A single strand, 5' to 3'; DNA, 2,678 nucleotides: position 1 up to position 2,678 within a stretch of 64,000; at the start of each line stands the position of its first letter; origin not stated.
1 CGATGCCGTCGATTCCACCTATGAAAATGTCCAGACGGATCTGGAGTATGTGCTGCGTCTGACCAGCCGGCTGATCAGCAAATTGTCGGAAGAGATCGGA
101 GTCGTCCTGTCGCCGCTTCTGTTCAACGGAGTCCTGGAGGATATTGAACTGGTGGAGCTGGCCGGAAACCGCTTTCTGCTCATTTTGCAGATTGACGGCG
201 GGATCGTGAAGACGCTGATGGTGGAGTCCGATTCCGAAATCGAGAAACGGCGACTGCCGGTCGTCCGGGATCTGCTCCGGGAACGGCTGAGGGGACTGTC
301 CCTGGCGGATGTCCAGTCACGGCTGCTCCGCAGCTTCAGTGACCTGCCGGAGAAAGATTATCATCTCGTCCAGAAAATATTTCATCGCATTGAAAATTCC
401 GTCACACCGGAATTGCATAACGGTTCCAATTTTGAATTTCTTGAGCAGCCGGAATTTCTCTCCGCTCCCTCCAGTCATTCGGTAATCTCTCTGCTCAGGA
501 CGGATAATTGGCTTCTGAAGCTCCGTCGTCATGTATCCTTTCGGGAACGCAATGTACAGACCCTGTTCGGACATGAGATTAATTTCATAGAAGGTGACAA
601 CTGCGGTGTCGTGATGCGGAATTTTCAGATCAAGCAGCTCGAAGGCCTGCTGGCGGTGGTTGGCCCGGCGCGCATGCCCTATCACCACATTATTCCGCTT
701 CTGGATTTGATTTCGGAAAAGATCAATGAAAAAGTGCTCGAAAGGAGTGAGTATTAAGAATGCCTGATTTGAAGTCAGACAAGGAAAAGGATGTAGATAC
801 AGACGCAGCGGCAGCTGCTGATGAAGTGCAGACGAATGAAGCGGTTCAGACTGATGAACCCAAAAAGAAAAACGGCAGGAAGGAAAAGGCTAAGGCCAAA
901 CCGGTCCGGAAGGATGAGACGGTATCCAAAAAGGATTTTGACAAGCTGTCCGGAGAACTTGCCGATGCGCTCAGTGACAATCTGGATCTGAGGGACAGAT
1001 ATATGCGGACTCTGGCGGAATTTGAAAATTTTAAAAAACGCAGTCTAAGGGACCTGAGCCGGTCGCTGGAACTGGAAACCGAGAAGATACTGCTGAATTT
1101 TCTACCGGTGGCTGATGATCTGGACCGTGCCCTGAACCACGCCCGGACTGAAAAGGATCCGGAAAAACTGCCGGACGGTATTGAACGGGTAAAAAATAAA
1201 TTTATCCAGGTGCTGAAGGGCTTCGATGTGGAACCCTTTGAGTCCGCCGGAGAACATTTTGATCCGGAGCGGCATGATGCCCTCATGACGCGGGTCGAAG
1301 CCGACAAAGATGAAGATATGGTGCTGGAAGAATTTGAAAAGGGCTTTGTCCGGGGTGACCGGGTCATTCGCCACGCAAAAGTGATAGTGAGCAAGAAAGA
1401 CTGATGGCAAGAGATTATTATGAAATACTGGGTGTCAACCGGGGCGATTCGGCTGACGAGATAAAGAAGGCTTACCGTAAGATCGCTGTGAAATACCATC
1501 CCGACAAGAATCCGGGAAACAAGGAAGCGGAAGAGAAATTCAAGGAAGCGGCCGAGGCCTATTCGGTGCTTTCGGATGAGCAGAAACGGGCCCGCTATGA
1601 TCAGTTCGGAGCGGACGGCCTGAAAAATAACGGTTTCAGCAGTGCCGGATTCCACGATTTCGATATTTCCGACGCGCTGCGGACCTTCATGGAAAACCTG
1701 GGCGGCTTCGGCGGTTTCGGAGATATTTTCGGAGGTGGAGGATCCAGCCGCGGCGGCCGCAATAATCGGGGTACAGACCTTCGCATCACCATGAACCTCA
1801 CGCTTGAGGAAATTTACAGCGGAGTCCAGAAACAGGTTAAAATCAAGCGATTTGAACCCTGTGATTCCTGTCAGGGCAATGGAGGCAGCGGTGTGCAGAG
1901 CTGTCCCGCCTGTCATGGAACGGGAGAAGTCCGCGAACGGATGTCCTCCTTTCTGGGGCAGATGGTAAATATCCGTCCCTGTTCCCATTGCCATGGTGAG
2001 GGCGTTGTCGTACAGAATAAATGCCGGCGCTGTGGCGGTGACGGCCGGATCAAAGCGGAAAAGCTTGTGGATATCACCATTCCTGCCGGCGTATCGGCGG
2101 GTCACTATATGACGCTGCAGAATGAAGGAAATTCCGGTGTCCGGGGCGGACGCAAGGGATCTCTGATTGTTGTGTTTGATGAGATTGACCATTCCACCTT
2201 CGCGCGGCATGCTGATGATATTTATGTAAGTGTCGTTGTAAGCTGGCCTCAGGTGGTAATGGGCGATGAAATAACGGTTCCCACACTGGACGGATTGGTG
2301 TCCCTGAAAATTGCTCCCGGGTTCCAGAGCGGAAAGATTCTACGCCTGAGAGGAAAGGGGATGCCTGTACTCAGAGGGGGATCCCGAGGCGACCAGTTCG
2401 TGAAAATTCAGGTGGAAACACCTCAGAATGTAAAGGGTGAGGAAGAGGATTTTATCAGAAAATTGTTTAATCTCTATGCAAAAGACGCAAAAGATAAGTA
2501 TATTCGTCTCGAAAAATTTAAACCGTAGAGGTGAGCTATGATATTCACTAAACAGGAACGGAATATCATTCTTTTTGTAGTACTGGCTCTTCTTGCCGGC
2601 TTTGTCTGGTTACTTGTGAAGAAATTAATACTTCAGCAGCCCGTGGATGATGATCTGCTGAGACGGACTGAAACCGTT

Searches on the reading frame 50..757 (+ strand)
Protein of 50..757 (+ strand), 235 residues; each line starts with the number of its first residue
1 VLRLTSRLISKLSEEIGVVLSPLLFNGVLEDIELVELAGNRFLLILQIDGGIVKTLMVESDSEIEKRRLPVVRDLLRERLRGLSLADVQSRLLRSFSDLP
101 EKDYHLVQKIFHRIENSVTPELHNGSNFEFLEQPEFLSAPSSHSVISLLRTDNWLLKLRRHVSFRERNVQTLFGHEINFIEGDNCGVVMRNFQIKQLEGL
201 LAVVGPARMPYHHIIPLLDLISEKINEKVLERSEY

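Call 43: search_protein_families(library=pfam, proteins=[window:50-757:+], max_evalue=0.00001)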
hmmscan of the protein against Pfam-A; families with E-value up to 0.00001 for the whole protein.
window:50-757:+ (235 aa): 1 family
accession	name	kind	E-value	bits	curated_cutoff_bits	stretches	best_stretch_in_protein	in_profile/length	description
PF01628.27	HrcA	-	8.3e-34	117.9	22.2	1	2-215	4-215/215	HrcA protein C terminal domain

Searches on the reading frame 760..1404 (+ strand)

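Call 43: search_protein_families(library=pfam, proteins=[window:760-1404:+], max_evalue=0.00001)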
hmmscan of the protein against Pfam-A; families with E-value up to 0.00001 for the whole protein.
window:760-1404:+ (214 aa): 1 family
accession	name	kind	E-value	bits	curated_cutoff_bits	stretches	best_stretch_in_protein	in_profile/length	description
PF01025.24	GrpE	-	5.2e-40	137.3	25.8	1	51-212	4-165/165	GrpE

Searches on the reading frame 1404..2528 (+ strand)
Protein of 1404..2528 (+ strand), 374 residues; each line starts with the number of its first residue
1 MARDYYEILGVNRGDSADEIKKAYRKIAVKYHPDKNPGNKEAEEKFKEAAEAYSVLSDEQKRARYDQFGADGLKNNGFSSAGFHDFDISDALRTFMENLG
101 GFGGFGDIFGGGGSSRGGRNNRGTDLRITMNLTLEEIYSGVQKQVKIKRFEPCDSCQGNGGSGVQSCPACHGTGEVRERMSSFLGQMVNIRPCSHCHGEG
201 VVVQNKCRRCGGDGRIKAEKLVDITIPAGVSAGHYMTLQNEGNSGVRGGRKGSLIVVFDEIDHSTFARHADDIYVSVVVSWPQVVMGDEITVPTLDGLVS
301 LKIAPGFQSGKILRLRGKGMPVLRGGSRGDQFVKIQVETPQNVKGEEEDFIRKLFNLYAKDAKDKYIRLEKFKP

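Call 43: search_protein_families(library=pfam, proteins=[window:1404-2528:+], max_evalue=0.00001)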
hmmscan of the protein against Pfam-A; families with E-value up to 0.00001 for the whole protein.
window:1404-2528:+ (374 aa): 3 families
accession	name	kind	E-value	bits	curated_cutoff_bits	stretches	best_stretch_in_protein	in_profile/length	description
PF01556.23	DnaJ_C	-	7.8e-43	146.6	26.6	1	126-340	1-152/152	DnaJ C terminal domain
PF00226.36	DnaJ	-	8.6e-29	99.9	27.8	1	4-66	1-63/63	DnaJ domain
PF00684.25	DnaJ_CXXCXGXG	-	7.7e-12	45.7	32.7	1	153-214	1-65/65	DnaJ central domain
